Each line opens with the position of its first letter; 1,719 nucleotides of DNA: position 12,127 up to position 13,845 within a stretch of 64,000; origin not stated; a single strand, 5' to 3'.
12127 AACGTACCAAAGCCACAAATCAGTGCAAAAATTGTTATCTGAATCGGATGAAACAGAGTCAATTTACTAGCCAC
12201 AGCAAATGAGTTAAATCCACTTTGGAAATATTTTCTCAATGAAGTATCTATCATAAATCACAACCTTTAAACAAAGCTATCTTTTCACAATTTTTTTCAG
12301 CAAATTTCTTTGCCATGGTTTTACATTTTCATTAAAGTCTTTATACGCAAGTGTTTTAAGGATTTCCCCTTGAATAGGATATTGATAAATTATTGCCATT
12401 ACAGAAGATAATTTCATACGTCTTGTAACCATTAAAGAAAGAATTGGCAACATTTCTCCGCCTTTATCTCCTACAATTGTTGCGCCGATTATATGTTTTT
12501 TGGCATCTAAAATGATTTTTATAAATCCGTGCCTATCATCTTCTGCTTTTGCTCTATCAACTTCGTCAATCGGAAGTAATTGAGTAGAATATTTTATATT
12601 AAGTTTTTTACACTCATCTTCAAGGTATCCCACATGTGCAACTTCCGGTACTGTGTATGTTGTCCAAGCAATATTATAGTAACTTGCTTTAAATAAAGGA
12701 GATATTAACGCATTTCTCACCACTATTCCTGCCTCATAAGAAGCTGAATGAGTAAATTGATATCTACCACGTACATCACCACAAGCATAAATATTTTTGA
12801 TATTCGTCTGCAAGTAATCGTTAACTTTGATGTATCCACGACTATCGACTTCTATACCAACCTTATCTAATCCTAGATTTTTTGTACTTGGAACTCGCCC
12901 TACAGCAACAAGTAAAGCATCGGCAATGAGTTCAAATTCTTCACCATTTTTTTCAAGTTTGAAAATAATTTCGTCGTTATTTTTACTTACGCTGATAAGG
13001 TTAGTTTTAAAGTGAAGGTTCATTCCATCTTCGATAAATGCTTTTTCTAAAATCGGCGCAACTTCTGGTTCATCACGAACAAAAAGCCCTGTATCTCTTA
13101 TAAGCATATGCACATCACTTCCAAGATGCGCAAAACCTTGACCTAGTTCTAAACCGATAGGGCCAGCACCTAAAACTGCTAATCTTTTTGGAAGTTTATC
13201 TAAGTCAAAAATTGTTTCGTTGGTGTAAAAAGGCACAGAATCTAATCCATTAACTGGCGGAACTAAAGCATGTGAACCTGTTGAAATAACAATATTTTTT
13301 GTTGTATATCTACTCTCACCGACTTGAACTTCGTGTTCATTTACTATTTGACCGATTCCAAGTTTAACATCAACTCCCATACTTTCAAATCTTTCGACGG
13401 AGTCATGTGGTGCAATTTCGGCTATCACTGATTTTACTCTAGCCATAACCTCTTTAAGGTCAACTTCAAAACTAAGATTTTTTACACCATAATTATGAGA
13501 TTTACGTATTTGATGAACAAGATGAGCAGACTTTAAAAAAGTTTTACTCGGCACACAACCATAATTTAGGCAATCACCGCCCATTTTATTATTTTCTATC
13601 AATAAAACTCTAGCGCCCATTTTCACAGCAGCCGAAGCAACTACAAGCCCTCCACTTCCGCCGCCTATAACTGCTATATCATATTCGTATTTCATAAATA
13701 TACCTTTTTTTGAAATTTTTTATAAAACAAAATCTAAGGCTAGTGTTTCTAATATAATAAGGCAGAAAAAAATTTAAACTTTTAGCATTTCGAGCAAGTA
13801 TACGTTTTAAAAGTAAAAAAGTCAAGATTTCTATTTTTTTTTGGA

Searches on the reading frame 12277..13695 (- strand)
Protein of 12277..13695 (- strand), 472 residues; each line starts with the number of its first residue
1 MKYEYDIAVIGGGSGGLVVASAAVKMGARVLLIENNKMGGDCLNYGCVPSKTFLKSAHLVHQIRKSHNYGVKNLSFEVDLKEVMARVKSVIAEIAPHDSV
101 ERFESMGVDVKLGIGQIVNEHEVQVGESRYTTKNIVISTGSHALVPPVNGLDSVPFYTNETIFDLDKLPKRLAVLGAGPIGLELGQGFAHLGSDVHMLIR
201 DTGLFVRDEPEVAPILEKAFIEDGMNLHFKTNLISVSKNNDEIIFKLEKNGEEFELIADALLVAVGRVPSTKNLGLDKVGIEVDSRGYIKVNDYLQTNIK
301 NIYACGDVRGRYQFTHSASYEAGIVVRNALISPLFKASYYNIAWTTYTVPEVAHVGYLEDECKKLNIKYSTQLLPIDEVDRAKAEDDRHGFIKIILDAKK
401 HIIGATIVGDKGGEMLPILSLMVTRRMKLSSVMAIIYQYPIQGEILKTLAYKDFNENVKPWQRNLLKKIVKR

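Call 32: search_protein_families(library=pfam, proteins=[window:12277-13695:-], max_evalue=0.00001)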
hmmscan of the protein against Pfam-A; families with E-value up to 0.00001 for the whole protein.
window:12277-13695:- (472 aa): 7 families
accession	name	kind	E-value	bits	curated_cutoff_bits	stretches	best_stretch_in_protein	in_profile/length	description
PF07992.20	Pyr_redox_2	-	9.7e-62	209.4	26.1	1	5-322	1-291/291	Pyridine nucleotide-disulphide oxidoreductase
PF02852.28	Pyr_redox_dim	-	1.7e-19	70.5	25.3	1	342-449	1-109/110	Pyridine nucleotide-disulphide oxidoreductase, dimerisation domain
PF00070.33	Pyr_redox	-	8.8e-16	58.6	22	1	171-243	1-77/82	Pyridine nucleotide-disulphide oxidoreductase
PF13738.12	Pyr_redox_3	-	3e-15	56.7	30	1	9-306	2-305/305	Pyridine nucleotide-disulphide oxidoreductase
PF01134.28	GIDA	-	9e-08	32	22.1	1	6-65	1-58/391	Glucose inhibited division protein A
PF03486.20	HI0933_like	-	1.8e-07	31.3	50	0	6-40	2-36/244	HI0933-like protein Rossmann domain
PF12831.13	FAD_oxidored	-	3.8e-07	30.2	27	1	6-40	1-35/416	FAD dependent oxidoreductase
